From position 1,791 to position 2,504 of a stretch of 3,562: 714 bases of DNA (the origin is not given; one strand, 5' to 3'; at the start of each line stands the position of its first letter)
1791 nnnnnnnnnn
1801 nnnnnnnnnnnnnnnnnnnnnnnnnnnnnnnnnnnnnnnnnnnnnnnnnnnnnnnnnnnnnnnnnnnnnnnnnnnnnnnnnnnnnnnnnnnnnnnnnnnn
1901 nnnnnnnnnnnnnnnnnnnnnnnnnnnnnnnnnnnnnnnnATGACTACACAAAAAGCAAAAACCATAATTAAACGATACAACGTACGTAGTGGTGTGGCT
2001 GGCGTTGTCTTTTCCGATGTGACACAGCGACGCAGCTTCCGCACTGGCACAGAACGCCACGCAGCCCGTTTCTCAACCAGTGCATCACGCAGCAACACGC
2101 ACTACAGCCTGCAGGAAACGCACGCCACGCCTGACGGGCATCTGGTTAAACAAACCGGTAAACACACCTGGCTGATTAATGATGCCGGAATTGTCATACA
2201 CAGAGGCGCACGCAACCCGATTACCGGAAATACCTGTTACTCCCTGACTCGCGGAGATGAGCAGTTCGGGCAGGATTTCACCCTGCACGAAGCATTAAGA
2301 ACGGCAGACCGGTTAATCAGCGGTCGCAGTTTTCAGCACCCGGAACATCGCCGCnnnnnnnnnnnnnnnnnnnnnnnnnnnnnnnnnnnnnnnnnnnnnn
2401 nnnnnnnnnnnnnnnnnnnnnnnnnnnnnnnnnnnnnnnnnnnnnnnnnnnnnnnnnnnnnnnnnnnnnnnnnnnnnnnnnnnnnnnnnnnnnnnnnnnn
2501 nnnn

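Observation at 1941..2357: Unrecognised 138-aa protein directly downstream of cox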

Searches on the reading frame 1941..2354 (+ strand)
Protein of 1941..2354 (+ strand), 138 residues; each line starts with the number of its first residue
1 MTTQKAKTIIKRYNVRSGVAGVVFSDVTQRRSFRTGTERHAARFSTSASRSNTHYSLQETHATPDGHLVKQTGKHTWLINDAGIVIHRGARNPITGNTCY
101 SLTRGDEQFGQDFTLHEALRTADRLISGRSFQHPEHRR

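Call 6: search_protein_families(library=pfam, proteins=[window:1941-2354:+], max_evalue=1)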
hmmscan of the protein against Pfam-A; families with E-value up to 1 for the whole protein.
window:1941-2354:+ (138 aa): 1 family
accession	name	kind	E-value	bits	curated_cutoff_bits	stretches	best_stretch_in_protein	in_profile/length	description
PF15958.10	DUF4761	-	1.3e-47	160.7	27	1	33-131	1-99/105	Domain of unknown function (DUF4761)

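Call 7: search_protein_families(library=phrogs, proteins=[window:1941-2354:+], max_evalue=0.1)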
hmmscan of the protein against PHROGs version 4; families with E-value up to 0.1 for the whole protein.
window:1941-2354:+ (138 aa): 2 families
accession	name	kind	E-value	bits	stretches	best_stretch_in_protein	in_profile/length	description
phrog_2492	-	unknown function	3.6e-35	120.8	1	51-133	1-82/83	-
phrog_8373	-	unknown function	0.0023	19.1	1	101-128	18-45/72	-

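Call 9: search_protein_families(library=ncbifam, proteins=[window:1941-2354:+], max_evalue=0.1)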
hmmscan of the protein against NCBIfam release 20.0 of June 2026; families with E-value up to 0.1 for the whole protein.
window:1941-2354:+ (138 aa): 0 families

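Call 10: search_protein_families(library=padloc, proteins=[window:1941-2354:+], max_evalue=0.1)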
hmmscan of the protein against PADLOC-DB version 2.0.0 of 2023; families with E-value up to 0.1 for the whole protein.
window:1941-2354:+ (138 aa): 0 families

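Call 17: find_homologous_proteins(query=window:1941-2354:+)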
Query window:1941-2354:+ (138 aa): 92 proteins with E <= 0.001 among 106 candidates.
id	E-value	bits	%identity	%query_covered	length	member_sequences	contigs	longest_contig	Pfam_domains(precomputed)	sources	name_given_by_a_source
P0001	4.9e-66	239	96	81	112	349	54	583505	PF15958.10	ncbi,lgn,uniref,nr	ncbi:TPA: DUF4761 family protein [Escherichia coli]|uniref:DUF4761 family protein n=2 Tax=Escherichi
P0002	5.5e-66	239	96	81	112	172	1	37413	PF15958.10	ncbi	ncbi:TPA: DUF4761 family protein [Escherichia coli]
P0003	2.4e-54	201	84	77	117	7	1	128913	PF15958.10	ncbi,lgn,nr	ncbi:DUF4761 family protein [Escherichia coli]|nr:DUF4761 family protein [Escherichia coli]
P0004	7.3e-54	200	87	77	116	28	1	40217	PF15958.10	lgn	-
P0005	1.7e-50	189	84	72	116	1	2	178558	PF15958.10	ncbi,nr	ncbi:DUF4761 family protein [Escherichia coli]|nr:DUF4761 family protein [Escherichia coli] EFJ27215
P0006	2.0e-47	179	77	79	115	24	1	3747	PF15958.10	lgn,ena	-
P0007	4.9e-47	177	77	76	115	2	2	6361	PF15958.10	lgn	-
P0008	1.5e-46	176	75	80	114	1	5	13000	PF15958.10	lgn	-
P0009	1.1e-45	173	73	78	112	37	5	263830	PF15958.10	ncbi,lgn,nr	ncbi:DUF4761 family protein [Escherichia coli]|nr:DUF4761 family protein [Escherichia coli] ELJ67819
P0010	2.3e-45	172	73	78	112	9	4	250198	PF15958.10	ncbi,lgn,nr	ncbi:DUF4761 family protein [Escherichia coli]|nr:DUF4761 family protein [Escherichia coli] EJJ83458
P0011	3.4e-45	171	71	80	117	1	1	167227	PF15958.10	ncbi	-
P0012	6.5e-45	171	73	78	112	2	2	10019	PF15958.10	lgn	-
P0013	1.9e-44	169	74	74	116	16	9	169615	PF15958.10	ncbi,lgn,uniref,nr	ncbi:TPA: DUF4761 family protein [Escherichia coli]|uniref:DUF4761 family protein n=1 Tax=Escherichi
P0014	8.7e-44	167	71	76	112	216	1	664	PF15958.10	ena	-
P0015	9.2e-44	167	72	78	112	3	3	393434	PF15958.10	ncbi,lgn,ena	ncbi:TPA: DUF4761 family protein [Escherichia coli]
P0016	1.9e-43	166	75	74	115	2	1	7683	PF15958.10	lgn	-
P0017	9.9e-43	164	70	76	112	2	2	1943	PF15958.10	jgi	jgi:hypothetical protein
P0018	1.3e-42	163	72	73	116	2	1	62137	PF15958.10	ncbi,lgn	ncbi:TPA: DUF4761 family protein [Escherichia coli]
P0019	1.5e-42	163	70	76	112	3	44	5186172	PF15958.10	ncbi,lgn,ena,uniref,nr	ncbi:TPA: DUF4761 family protein [Escherichia coli]|uniref:DUF4761 family protein n=1 Tax=Escherichi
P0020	2.8e-42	162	72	73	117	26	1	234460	PF15958.10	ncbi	ncbi:TPA: DUF4761 family protein [Escherichia coli]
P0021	3.3e-42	162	70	76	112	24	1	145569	PF15958.10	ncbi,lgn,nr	ncbi:TPA: DUF4761 family protein [Escherichia coli]|nr:DUF4761 family protein [Escherichia coli]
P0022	3.5e-42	162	68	78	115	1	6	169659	PF15958.10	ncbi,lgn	ncbi:DUF4761 family protein [Escherichia coli]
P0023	5.4e-42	161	69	81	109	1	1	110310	PF15958.10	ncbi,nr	ncbi:DUF4761 family protein [Escherichia coli]|nr:DUF4761 family protein [Escherichia coli]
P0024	1.3e-41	160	69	76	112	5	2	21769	PF15958.10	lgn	-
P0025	1.5e-41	160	71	74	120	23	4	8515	PF15958.10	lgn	-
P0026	3.5e-41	159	70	77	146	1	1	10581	PF15958.10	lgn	-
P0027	3.9e-41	158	69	75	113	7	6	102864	PF15958.10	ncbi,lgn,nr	ncbi:DUF4761 family protein [Salmonella enterica]|nr:DUF4761 family protein [Salmonella enterica sub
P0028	4.3e-41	158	68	74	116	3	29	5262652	PF15958.10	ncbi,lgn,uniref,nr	ncbi:TPA: DUF4761 family protein [Escherichia coli]|uniref:DUF4761 family protein n=1 Tax=Escherichi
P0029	4.6e-41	158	68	76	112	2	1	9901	PF15958.10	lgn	-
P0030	4.9e-41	158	70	76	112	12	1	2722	PF15958.10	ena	-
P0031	5.7e-41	158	71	74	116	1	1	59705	PF15958.10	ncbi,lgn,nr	ncbi:TPA: DUF4761 family protein [Escherichia coli]|nr:DUF4761 family protein [Escherichia coli]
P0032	8.8e-41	157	68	76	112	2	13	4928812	PF15958.10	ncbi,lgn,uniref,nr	ncbi:TPA: DUF4761 family protein [Escherichia coli]|uniref:DUF4761 family protein n=1 Tax=Escherichi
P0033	9.6e-41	157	66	76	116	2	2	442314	PF15958.10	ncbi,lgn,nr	ncbi:DUF4761 family protein [Salmonella enterica]|nr:DUF4761 family protein [Salmonella enterica] EK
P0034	1.0e-40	157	70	76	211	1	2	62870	PF15958.10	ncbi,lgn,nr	ncbi:DUF4761 family protein [Salmonella enterica]|nr:DUF4761 family protein [Salmonella enterica] EF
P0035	1.1e-40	157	65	78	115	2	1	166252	PF15958.10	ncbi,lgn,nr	ncbi:DUF4761 family protein [Escherichia coli]|nr:DUF4761 family protein [Escherichia coli]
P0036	1.2e-40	157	69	76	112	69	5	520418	PF15958.10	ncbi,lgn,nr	ncbi:DUF4761 family protein [Escherichia coli]|nr:DUF4761 family protein [Escherichia coli] EFH27357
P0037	1.2e-40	157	71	72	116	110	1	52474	PF15958.10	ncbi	ncbi:DUF4761 family protein [Escherichia coli]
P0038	1.6e-40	156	70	74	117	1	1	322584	PF15958.10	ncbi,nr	ncbi:TPA: DUF4761 family protein [Escherichia coli]|nr:DUF4761 family protein [Escherichia coli]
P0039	1.7e-40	156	70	75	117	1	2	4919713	PF15958.10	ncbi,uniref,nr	ncbi:DUF4761 family protein [Citrobacter sp. TSA-1]|uniref:DUF4761 family protein n=1 Tax=Citrobacte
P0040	3.2e-40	155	69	77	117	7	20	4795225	PF15958.10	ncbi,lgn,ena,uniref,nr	ncbi:DUF4761 family protein [Escherichia coli]|uniref:DUF4761 family protein n=1 Tax=Escherichia col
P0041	4.0e-40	155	71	72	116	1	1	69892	PF15958.10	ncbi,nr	ncbi:DUF4761 family protein [Escherichia coli]|nr:DUF4761 family protein [Escherichia coli]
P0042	4.7e-40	155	66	75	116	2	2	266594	PF15958.10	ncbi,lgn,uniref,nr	ncbi:DUF4761 family protein [Escherichia coli]|uniref:DUF4761 family protein n=1 Tax=Escherichia col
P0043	5.6e-40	155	65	76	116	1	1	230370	PF15958.10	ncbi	-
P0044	1.2e-39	154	67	75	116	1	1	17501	PF15958.10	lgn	-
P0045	1.3e-39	153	66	78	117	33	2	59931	PF15958.10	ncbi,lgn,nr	ncbi:TPA: DUF4761 family protein [Escherichia coli]|nr:DUF4761 family protein [Escherichia coli] HAM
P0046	1.4e-39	153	70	72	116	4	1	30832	PF15958.10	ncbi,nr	ncbi:TPA: DUF4761 family protein [Escherichia coli]|nr:DUF4761 family protein [Escherichia coli]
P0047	1.9e-39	153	71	72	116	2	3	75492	PF15958.10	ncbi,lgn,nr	ncbi:DUF4761 family protein [Escherichia coli]|nr:DUF4761 family protein [Escherichia coli]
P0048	1.9e-39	153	67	75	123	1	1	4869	PF15958.10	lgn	-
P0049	4.3e-39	152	69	75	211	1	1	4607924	PF15958.10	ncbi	-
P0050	5.0e-39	152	68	72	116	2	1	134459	PF15958.10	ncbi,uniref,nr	ncbi:DUF4761 family protein [Escherichia coli]|uniref:DUF4761 family protein n=1 Tax=Escherichia col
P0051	5.9e-39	151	65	74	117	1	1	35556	PF15958.10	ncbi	-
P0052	9.8e-39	151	68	72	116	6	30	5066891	PF15958.10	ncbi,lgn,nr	ncbi:Uncharacterised protein [Shigella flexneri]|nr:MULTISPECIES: DUF4761 family protein [Enterobact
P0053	1.1e-38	150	64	76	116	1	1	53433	PF15958.10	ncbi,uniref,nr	ncbi:DUF4761 family protein [Escherichia coli]|uniref:DUF4761 family protein n=1 Tax=Escherichia col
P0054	1.3e-38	150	68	75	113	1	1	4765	PF15958.10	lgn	-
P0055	1.4e-38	150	62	80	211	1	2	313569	PF15958.10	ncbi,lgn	-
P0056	1.7e-38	150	64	79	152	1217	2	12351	PF15958.10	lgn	-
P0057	2.0e-38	150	68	72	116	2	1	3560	PF15958.10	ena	-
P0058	2.6e-38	149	69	72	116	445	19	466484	PF15958.10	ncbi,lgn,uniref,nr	ncbi:TPA: DUF4761 family protein [Escherichia coli]|uniref:DUF4761 family protein n=2 Tax=Escherichi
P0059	4.5e-38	148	69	72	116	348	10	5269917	PF15958.10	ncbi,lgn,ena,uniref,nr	ncbi:DUF4761 family protein [Escherichia coli]|uniref:DUF4761 family protein n=1 Tax=Escherichia col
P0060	7.8e-38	148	65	77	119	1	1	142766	PF15958.10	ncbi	ncbi:DUF4761 family protein [Escherichia coli]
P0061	9.1e-38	147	68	72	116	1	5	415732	PF15958.10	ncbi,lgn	ncbi:DUF4761 family protein [Cronobacter sakazakii]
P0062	9.2e-38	147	73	65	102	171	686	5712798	PF15958.10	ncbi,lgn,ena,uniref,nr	ncbi:TPA: DUF4761 family protein [Escherichia coli]|uniref:DUF4761 domain-containing protein n=5 Tax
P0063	1.1e-37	147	64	75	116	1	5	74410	PF15958.10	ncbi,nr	ncbi:DUF4761 family protein [Escherichia coli]|nr:DUF4761 family protein [Escherichia coli] MED00907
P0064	2.7e-37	146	67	72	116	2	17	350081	PF15958.10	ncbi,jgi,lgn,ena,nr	ncbi:DUF4761 family protein [Escherichia coli]|nr:DUF4761 family protein [Escherichia coli] MED01772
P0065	2.7e-37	146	67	72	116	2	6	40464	PF15958.10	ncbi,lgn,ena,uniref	ncbi:DUF4761 family protein [Escherichia coli]|uniref:DUF4761 family protein n=1 Tax=Escherichia col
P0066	2.7e-37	146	67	72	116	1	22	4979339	PF15958.10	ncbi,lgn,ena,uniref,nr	ncbi:DUF4761 family protein [Escherichia coli]|uniref:DUF4761 family protein n=1 Tax=Escherichia col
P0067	2.9e-37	146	67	72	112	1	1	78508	PF15958.10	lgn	-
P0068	4.7e-37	145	66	72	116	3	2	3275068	PF15958.10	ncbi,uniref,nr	ncbi:DUF4761 family protein [Shigella boydii]|uniref:DUF4761 family protein n=1 Tax=Shigella boydii 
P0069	9.7e-37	144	66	72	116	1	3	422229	PF15958.10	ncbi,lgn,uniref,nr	ncbi:DUF4761 family protein [Escherichia coli]|uniref:DUF4761 family protein n=1 Tax=Escherichia col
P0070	1.3e-36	144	66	72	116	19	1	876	PF15958.10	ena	-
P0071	2.7e-36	143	64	72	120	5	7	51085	PF15958.10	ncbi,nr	ncbi:DUF4761 family protein [Escherichia coli]|nr:DUF4761 family protein [Escherichia coli] MED05552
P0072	3.1e-36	143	74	64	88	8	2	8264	PF15958.10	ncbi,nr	ncbi:DUF4761 family protein, partial [Escherichia coli]|nr:DUF4761 family protein [Escherichia coli]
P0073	3.2e-36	142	66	72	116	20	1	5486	PF15958.10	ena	-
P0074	5.1e-36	142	68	76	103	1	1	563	PF15958.10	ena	-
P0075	1.1e-35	141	65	72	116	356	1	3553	PF15958.10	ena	-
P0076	1.4e-35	140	66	75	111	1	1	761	PF15958.10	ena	-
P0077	2.7e-35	140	65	72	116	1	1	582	PF15958.10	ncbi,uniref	ncbi:DUF4761 family protein [Escherichia coli]|uniref:DUF4761 family protein n=1 Tax=Escherichia col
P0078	4.3e-35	139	59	80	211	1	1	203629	PF15958.10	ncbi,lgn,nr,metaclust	ncbi:Uncharacterised protein [Escherichia albertii]|nr:Uncharacterised protein [Escherichia coli]|me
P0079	3.1e-34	136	66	75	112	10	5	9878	PF15958.10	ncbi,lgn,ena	ncbi:MAG: DUF4761 family protein [Hafnia sp.]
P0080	3.2e-34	136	63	75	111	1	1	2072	PF15958.10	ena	-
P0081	1.1e-32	131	64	72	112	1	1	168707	PF15958.10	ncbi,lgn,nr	ncbi:DUF4761 family protein [Escherichia coli]|nr:DUF4761 family protein [Escherichia coli]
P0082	1.9e-32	130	61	78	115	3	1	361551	PF15958.10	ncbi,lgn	ncbi:TPA: DUF4761 family protein [Escherichia coli]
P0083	2.1e-32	130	55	88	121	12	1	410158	PF15958.10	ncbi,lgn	-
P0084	2.8e-32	130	55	88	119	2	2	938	PF15958.10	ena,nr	nr:DUF4761 family protein [Escherichia coli]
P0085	2.3e-30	124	62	70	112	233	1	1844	PF15958.10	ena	-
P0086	2.9e-29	120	57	78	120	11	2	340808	PF15958.10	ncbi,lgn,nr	ncbi:hypothetical protein AML88_05075 [Escherichia coli]|nr:DUF4761 family protein [Escherichia coli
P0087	8.0e-28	115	57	76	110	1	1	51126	PF15958.10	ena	-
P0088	1.8e-27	114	70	53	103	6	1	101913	PF15958.10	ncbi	ncbi:DUF4761 family protein [Escherichia coli]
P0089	5.8e-23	100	55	75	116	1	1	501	PF15958.10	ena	-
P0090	3.6e-19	87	79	38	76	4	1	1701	PF15958.10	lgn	-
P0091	6.4e-16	77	73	40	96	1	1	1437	PF15958.10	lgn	-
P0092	8.3e-15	73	72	38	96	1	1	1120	PF15958.10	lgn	-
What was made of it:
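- Checked: No homologue covers residues 1-26 (best query coverage 81-88%, call 17).
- No homologue covers residues 1-26 (call 17).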

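Call 18: search_dna_similar(query=window:2019-2354:+, collection=phages, mode=protein, max_rows=40)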
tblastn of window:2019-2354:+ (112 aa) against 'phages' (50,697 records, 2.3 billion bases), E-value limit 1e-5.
Records with a match: 12; places in all: 12; records where one place covers at least 80% of the query: 12.
Best place of each record, by identity: 60-80% 12.
By first word of the organism name: Escherichia 9; Xuanwuvirus 2; Citrobacter 1.
By host as written in the record: Escherichia coli 3; - 2; Escherichia coli 520873 2; Escherichia coli K88 2; Escherichia coli O25b:H4-ST131 1; Citrobacter rodentium DBS100 1; Escherichia coli C 1.
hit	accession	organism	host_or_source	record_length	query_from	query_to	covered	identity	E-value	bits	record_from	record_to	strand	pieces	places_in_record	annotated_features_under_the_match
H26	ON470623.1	Escherichia phage vB_EcoM-705R2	Escherichia coli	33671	7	105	88%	70.7%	7e-42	151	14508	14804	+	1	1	hypothetical protein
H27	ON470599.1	Escherichia phage vB_EcoM-569R5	Escherichia coli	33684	7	105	88%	70.7%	7e-42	151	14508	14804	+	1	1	hypothetical protein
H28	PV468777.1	Escherichia phage Entero_P88_NC_026014(23)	Escherichia coli O25b:H4-ST131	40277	7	105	88%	70.7%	7e-42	151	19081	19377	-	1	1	DUF4761 family protein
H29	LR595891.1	Xuanwuvirus P884B11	-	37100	1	105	94%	66.4%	3e-41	149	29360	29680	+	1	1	hypothetical protein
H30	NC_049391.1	Xuanwuvirus P884B11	-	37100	1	105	94%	66.4%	3e-41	149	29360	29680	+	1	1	hypothetical protein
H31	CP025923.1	Escherichia phage 520873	Escherichia coli 520873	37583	7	105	88%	69.7%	4e-41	149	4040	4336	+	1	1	record has no annotation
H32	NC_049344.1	Escherichia phage 520873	Escherichia coli 520873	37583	7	105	88%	69.7%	4e-41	149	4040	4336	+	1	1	DUF4761 family protein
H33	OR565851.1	Citrobacter phage Shae_phiSM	Citrobacter rodentium DBS100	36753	7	105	88%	69.7%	7e-35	131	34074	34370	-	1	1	hypothetical protein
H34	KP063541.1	Escherichia phage P88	Escherichia coli K88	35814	1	105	94%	64.5%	2e-41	149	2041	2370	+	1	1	hypothetical protein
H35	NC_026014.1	Escherichia phage P88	Escherichia coli K88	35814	1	105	94%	64.5%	2e-41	149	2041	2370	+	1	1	DUF4761 family protein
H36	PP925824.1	Escherichia phage Chuche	Escherichia coli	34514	1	105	94%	64.5%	3e-40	146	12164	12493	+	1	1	hypothetical protein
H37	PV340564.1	Escherichia phage PhiR44_2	Escherichia coli C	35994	1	105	94%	64.5%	1e-40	147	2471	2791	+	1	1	hypothetical protein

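Call 19: list_cluster_members(proteins=[window:1941-2354:+, window:2019-2354:+])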
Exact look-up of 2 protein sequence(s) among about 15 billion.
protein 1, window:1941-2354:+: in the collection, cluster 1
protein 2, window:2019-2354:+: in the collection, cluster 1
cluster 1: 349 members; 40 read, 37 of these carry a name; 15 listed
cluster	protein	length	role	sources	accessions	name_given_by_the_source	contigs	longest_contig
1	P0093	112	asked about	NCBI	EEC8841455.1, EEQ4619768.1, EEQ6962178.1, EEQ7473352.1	TPA: DUF4761 family protein [Escherichia coli] | DUF4761 family protein n=8 Tax=Escherichia coli TaxID=562 RepID=UPI0003EE8243 | DUF4761 family protein [Escherichia coli]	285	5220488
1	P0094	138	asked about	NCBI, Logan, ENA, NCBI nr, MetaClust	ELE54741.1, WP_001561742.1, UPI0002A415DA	hypothetical protein A1UM_02861 [Escherichia coli KTE75] | DUF4761 family protein [Escherichia coli] | status=active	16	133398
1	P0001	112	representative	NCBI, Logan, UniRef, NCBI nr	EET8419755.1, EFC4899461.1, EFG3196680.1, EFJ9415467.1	TPA: DUF4761 family protein [Escherichia coli] | DUF4761 family protein n=2 Tax=Escherichia coli TaxID=562 RepID=UPI00169D7180 | DUF4761 family protein [Escherichia coli]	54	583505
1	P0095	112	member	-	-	DUF4761 family protein [Escherichia coli] | DUF4761 family protein n=4 Tax=Escherichia coli TaxID=562 RepID=UPI00044AD1EC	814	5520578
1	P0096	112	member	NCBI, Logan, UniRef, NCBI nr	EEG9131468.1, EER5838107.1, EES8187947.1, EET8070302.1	TPA: DUF4761 family protein [Escherichia coli] | DUF4761 family protein n=3 Tax=Escherichia coli TaxID=562 RepID=UPI0004D79F50 | DUF4761 family protein [Escherichia coli]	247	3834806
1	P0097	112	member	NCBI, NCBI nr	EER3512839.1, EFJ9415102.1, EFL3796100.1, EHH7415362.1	TPA: DUF4761 family protein [Escherichia coli] | DUF4761 family protein [Escherichia coli]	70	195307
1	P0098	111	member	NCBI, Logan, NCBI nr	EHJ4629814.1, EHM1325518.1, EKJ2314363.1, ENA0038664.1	TPA: DUF4761 family protein [Escherichia coli] | DUF4761 family protein [Escherichia coli]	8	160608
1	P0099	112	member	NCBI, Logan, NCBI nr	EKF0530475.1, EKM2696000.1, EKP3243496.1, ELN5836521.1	DUF4761 family protein [Escherichia coli]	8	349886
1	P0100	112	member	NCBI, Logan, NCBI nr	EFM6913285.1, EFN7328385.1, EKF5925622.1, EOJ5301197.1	DUF4761 family protein [Escherichia coli O21:H21] | DUF4761 family protein [Escherichia coli]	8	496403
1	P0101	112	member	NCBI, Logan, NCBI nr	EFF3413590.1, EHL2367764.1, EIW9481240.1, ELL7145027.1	DUF4761 family protein [Escherichia coli]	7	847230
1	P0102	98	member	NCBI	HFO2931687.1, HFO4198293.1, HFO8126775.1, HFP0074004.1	TPA: DUF4761 family protein, partial [Escherichia coli]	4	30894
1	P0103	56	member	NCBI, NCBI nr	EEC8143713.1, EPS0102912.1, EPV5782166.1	DUF4761 family protein, partial [Escherichia coli] | DUF4761 family protein [Escherichia coli]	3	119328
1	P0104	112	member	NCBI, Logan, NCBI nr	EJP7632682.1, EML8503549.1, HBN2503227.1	TPA: DUF4761 family protein [Escherichia coli] | DUF4761 family protein [Escherichia coli]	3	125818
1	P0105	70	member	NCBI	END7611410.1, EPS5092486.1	DUF4761 family protein, partial [Escherichia coli]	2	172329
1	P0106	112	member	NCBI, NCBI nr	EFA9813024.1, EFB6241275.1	DUF4761 family protein [Escherichia coli]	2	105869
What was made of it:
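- On Pfam DUF4761 (PF15958): RefSeq names the identical protein DUF4761 (call 19).
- Family membership: Pfam DUF4761 at 160.7 bits and phrog_2492 (calls 6, 7); the exact protein is in RefSeq under that name (call 19). The 112-aa sequence is identical to a protein seen on 285 contigs (call 19).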

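Call 24: search_solved_structures(query=A2, max_evalue=10, show_alignments=2)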
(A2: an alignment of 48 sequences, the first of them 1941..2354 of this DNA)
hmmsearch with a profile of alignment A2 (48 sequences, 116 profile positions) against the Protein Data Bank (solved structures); distinct sequences matched with E-value up to 10: 0.
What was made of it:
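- Tried and rejected: The sequence profile against PDB gave 0 hits (call 24).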
